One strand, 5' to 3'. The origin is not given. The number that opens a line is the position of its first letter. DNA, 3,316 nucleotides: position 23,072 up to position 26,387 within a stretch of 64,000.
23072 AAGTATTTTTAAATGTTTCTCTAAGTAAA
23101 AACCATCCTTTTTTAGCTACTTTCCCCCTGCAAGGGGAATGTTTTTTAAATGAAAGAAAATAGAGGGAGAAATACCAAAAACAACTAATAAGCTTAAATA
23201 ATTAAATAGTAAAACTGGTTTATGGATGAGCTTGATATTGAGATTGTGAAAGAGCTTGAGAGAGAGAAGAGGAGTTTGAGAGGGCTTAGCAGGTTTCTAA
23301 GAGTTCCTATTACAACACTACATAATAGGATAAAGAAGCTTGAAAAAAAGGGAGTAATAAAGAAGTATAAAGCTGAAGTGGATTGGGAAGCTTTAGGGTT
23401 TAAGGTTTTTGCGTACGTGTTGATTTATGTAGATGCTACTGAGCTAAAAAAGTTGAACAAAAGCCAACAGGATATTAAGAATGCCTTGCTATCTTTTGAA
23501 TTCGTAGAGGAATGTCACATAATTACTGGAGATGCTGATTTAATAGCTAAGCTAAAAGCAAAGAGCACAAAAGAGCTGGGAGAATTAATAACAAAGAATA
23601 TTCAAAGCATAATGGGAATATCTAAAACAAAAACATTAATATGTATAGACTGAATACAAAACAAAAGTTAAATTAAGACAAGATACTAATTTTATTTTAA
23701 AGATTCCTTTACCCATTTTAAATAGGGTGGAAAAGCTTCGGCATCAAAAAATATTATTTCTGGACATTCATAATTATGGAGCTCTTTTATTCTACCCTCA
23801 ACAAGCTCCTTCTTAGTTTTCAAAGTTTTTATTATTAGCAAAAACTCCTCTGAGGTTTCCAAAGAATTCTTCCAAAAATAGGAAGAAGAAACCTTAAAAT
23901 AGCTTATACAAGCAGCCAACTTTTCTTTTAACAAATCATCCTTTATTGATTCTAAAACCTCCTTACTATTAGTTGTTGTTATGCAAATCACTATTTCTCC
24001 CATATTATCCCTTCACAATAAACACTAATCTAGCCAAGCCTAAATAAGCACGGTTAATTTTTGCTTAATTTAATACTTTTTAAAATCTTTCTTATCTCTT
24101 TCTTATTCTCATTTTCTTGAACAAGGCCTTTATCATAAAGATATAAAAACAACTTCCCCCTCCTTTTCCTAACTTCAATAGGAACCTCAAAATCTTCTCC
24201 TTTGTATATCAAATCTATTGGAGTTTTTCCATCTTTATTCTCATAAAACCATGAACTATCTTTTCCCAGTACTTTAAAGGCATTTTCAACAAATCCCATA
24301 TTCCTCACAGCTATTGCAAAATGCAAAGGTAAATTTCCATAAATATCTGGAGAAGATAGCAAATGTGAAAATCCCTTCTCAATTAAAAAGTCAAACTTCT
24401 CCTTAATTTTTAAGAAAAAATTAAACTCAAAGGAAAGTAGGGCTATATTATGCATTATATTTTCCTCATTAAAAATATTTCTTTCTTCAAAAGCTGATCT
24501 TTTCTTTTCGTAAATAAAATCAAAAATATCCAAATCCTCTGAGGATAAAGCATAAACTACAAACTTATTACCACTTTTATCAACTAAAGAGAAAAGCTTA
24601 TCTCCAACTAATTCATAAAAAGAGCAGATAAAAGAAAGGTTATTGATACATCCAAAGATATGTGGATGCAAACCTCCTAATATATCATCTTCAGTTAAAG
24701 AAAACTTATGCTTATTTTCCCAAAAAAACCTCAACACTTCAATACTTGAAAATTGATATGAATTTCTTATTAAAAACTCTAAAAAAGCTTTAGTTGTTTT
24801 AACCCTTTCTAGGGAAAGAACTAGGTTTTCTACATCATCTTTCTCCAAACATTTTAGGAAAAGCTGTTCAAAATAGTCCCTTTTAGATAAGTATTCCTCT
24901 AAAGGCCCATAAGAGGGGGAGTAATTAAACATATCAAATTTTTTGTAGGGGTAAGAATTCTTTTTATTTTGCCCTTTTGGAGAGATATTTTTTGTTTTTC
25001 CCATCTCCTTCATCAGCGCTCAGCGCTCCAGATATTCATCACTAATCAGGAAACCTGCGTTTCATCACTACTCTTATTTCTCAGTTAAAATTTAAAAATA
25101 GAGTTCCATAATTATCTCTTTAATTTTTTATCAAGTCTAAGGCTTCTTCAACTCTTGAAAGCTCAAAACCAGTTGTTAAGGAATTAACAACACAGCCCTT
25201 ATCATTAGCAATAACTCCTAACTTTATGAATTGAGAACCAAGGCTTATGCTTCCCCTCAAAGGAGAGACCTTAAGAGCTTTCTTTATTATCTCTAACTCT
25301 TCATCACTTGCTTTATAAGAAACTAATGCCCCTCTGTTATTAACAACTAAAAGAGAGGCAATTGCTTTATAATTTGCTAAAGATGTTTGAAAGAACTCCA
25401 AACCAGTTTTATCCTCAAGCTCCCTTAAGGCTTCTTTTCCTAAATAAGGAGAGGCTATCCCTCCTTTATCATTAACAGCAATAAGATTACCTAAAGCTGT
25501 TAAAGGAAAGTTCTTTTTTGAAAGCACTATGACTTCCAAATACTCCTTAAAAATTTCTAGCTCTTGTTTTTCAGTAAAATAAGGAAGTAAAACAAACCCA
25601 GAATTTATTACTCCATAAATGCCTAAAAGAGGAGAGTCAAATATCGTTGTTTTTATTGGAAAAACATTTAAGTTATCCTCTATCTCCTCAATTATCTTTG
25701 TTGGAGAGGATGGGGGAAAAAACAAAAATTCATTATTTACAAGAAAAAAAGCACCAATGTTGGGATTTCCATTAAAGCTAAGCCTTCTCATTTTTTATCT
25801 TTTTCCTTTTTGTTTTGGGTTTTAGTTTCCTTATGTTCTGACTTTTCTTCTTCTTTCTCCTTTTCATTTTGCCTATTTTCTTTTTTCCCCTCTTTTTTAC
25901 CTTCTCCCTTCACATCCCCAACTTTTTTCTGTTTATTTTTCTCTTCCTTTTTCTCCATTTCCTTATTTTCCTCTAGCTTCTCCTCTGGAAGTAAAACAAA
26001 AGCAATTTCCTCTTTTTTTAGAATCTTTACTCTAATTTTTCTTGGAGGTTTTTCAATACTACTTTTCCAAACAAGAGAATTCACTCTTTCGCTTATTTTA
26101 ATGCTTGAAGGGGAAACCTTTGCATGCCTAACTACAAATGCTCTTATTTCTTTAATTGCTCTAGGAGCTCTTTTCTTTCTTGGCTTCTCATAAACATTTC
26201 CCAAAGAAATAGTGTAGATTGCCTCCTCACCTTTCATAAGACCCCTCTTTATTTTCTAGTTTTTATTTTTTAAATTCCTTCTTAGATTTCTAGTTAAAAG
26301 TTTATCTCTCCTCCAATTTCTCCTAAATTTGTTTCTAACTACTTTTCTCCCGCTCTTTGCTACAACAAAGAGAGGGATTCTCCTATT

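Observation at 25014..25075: Canonical C/D box sRNA located 6 nt upstream of the ankyrin-repeat gene start codon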

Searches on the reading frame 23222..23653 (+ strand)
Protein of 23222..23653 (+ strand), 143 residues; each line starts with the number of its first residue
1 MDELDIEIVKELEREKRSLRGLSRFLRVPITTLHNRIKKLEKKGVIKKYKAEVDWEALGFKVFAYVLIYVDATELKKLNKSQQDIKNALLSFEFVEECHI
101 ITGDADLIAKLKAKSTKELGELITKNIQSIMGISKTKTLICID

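Call 33: search_protein_families(library=pfam, proteins=[window:23222-23653:+], max_evalue=0.01)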
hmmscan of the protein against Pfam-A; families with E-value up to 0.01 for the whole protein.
window:23222-23653:+ (143 aa): 6 families
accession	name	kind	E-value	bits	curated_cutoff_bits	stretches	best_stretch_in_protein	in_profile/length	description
PF01037.27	AsnC_trans_reg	-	1e-14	54.6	25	1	77-142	9-71/73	Lrp/AsnC ligand binding domain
PF13412.12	HTH_24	-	2e-07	30.9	21.9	1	1-47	1-48/48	Winged helix-turn-helix DNA-binding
PF12840.13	HTH_20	-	0.0002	21.7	27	1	6-47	7-49/51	Helix-turn-helix domain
PF01047.28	MarR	-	0.001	19.3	24.6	1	18-54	19-55/59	MarR family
PF13404.12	HTH_AsnC-type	-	0.0011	19.1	27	1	1-41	1-42/42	AsnC-type helix-turn-helix domain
PF13463.12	HTH_27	-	0.0064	17.2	22.2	0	4-51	4-53/68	Winged helix DNA-binding domain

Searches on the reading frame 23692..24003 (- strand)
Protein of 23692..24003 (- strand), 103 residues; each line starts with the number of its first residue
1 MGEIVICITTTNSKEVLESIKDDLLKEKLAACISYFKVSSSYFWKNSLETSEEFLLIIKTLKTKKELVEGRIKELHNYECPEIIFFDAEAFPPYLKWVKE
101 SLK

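Call 33: search_protein_families(library=pfam, proteins=[window:23692-24003:-], max_evalue=0.01)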
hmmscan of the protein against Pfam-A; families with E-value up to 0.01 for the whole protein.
window:23692-24003:- (103 aa): 1 family
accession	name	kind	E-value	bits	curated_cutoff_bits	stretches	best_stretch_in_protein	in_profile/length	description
PF03091.20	CutA1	-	4.4e-27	94.2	22.4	1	6-100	2-98/99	CutA1 divalent ion tolerance protein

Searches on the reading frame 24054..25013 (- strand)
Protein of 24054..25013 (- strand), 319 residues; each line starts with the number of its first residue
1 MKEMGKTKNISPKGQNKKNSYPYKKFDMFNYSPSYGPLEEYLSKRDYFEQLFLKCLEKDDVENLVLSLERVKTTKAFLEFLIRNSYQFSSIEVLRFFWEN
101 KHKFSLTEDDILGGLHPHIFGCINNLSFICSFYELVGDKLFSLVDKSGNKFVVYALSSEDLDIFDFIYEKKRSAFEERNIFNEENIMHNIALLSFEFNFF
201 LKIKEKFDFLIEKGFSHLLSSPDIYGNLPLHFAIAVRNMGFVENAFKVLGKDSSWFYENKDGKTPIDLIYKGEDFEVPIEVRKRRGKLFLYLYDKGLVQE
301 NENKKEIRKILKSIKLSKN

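Call 33: search_protein_families(library=pfam, proteins=[window:24054-25013:-], max_evalue=0.01)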
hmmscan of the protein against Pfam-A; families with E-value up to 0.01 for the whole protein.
window:24054-25013:- (319 aa): 1 family
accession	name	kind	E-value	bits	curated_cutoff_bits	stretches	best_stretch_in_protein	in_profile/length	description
PF13857.12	Ank_5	-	0.00015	22.5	27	1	210-268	1-55/56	Ankyrin repeats (many copies)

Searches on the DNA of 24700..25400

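Call 5: search_rna_families(source=window, start=24700, end=25400, threshold=evalue, max_evalue=10, show_alignments=5)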
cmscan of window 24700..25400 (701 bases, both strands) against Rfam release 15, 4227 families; matches with E-value up to 10: 27.
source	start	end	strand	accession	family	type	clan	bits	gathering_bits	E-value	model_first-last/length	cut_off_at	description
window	25018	25072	-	RF01133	sR3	Gene; snRNA; snoRNA; CD-box;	-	38.7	41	3.4e-08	1-55/55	no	Small nucleolar RNA sR3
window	25017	25072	-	RF00095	snoPyro_CD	Gene; snRNA; snoRNA; CD-box;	CL00132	28.4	45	0.00089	1-58/58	no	Pyrococcus C/D box small nucleolar RNA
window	25018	25072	-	RF01140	sR20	Gene; snRNA; snoRNA; CD-box;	-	26.7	44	0.002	1-56/56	no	Small nucleolar RNA sR20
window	24875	24995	+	RF02310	TtnuHACA2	Gene; snRNA; snoRNA; HACA-box;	-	25.4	100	0.13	1-121/121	no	Tetrahymena snoRNA TtnuHACA2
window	25011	25072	-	RF01139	sR2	Gene; snRNA; snoRNA; CD-box;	-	25.3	42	0.002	1-57/57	no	Small nucleolar RNA sR2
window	24875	24995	+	RF00515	PyrR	Cis-reg;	-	18.7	54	5.9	1-115/115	no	PyrR binding site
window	24814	24843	-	RF00607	SNORD98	Gene; snRNA; snoRNA; CD-box;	-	18.5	50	0.92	1-65/65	no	Small nucleolar RNA SNORD98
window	24786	24864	-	RF03080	RT-9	Gene; sRNA;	-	17.6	46.1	4.7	1-92/92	no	RT-9 RNA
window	25019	25071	-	RF01304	sR5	Gene; snRNA; snoRNA; CD-box;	-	17.4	40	0.15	1-53/53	no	Small nucleolar RNA sR5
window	25304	25383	+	RF00639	mir-515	Gene; miRNA;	CL00096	17.2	68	2.2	1-87/87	no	mir-515 microRNA precursor family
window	25027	25072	-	RF01297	sR40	Gene; snRNA; snoRNA; CD-box;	-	16.5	50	1.2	1-61/61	no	Small nucleolar RNA sR40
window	25018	25072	-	RF01312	sR9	Gene; snRNA; snoRNA; CD-box;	-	16.5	36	1.9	1-55/55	no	Small nucleolar RNA sR9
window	25011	25068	-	RF01126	sR41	Gene; snRNA; snoRNA; CD-box;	-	16.4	54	0.23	1-53/53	no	Small nucleolar RNA sR41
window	25018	25072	-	RF01136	sR28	Gene; snRNA; snoRNA; CD-box;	-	16.3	39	0.09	1-55/55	no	Small nucleolar RNA sR28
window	24916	25003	+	RF03598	MIR6024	Gene; miRNA;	-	16.1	72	3.2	1-99/99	no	MIR6024 microRNA precursor family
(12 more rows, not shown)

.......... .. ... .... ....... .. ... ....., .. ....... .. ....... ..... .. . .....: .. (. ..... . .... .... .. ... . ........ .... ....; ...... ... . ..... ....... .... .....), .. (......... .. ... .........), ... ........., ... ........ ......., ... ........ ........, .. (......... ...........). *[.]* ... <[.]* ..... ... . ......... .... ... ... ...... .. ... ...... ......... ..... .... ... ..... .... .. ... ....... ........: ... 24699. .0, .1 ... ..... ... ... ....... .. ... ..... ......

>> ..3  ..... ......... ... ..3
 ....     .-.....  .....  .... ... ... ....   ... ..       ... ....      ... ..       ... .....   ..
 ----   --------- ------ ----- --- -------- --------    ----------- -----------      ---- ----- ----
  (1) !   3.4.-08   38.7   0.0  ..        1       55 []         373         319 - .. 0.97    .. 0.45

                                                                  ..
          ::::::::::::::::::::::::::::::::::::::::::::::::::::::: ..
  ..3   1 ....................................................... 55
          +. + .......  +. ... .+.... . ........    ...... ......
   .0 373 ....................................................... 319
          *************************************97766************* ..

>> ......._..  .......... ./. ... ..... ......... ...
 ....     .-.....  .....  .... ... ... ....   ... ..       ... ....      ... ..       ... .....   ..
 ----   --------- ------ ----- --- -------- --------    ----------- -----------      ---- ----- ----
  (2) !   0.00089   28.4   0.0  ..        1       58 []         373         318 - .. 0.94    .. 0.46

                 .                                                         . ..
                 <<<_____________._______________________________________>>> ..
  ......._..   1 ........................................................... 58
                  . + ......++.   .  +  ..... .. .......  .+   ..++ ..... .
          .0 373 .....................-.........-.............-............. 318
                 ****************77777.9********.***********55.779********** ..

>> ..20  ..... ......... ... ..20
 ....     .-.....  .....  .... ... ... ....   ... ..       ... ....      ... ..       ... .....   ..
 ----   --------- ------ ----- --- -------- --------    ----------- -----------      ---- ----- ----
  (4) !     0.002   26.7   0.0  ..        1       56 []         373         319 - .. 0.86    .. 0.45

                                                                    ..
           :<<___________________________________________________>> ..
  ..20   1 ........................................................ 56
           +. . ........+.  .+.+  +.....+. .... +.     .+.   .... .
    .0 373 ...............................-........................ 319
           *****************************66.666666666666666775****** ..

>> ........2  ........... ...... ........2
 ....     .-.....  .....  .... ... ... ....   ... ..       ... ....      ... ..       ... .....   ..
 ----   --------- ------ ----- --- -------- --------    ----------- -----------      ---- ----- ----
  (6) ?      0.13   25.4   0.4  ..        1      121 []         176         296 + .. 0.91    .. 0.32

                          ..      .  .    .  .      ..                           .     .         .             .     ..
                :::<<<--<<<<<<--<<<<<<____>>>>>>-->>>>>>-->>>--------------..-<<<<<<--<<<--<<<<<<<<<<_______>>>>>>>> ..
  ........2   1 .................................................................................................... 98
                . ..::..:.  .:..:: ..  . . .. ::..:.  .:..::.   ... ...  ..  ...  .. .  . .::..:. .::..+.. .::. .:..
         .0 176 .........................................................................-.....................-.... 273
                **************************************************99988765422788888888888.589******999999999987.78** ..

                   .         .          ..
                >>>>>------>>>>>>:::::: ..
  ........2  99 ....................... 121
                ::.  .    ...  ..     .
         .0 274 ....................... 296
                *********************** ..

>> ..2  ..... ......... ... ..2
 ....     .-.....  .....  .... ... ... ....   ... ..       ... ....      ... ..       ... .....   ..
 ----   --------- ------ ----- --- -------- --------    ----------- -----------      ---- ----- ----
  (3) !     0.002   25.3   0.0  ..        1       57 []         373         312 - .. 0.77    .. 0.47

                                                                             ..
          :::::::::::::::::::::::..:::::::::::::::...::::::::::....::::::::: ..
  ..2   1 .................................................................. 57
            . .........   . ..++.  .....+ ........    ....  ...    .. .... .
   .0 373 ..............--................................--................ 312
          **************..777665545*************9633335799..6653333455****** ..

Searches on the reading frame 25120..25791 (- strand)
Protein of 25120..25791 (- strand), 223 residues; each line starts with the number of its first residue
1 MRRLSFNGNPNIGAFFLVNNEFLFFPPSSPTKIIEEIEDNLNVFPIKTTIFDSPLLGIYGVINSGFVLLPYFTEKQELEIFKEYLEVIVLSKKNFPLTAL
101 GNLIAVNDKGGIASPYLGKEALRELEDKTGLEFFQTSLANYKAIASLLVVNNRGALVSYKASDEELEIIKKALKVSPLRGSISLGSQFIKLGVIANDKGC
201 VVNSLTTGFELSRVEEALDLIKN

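Call 33: search_protein_families(library=pfam, proteins=[window:25120-25791:-], max_evalue=0.01)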
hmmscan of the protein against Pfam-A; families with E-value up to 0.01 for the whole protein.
window:25120-25791:- (223 aa): 1 family
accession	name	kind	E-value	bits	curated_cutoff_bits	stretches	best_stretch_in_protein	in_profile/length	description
PF01912.23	eIF-6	-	8.1e-46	156.3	25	1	3-199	1-196/197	eIF-6 family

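Call 49: find_related_loci(query=window:25120-25791:-, collection=genome_contigs, flank=1500)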
Query window:25120-25791:- (223 aa) in genome_contigs; peptide patterns used: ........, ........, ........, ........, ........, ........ (x = any residue, [..] = any of these).
355 stretches matched a pattern; 1 encode a relative of the query (tblastn E <= 1e-3); 1 distinct loci.
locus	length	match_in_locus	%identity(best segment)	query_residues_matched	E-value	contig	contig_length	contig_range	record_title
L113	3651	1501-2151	31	8-221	2e-32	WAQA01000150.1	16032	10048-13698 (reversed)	MAG: Candidatus Bathyarchaeota archaeon isolate S146_99_esom k151_55044, whole genome shotgun sequence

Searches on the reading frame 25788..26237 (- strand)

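Call 33: search_protein_families(library=pfam, proteins=[window:25788-26237:-], max_evalue=0.01)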
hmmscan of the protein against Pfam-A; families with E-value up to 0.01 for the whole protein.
window:25788-26237:- (149 aa): 1 family
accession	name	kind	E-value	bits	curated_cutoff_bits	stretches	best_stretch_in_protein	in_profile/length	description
PF01198.24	Ribosomal_L31e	-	1.7e-14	54.2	25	1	8-77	7-75/82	Ribosomal protein L31e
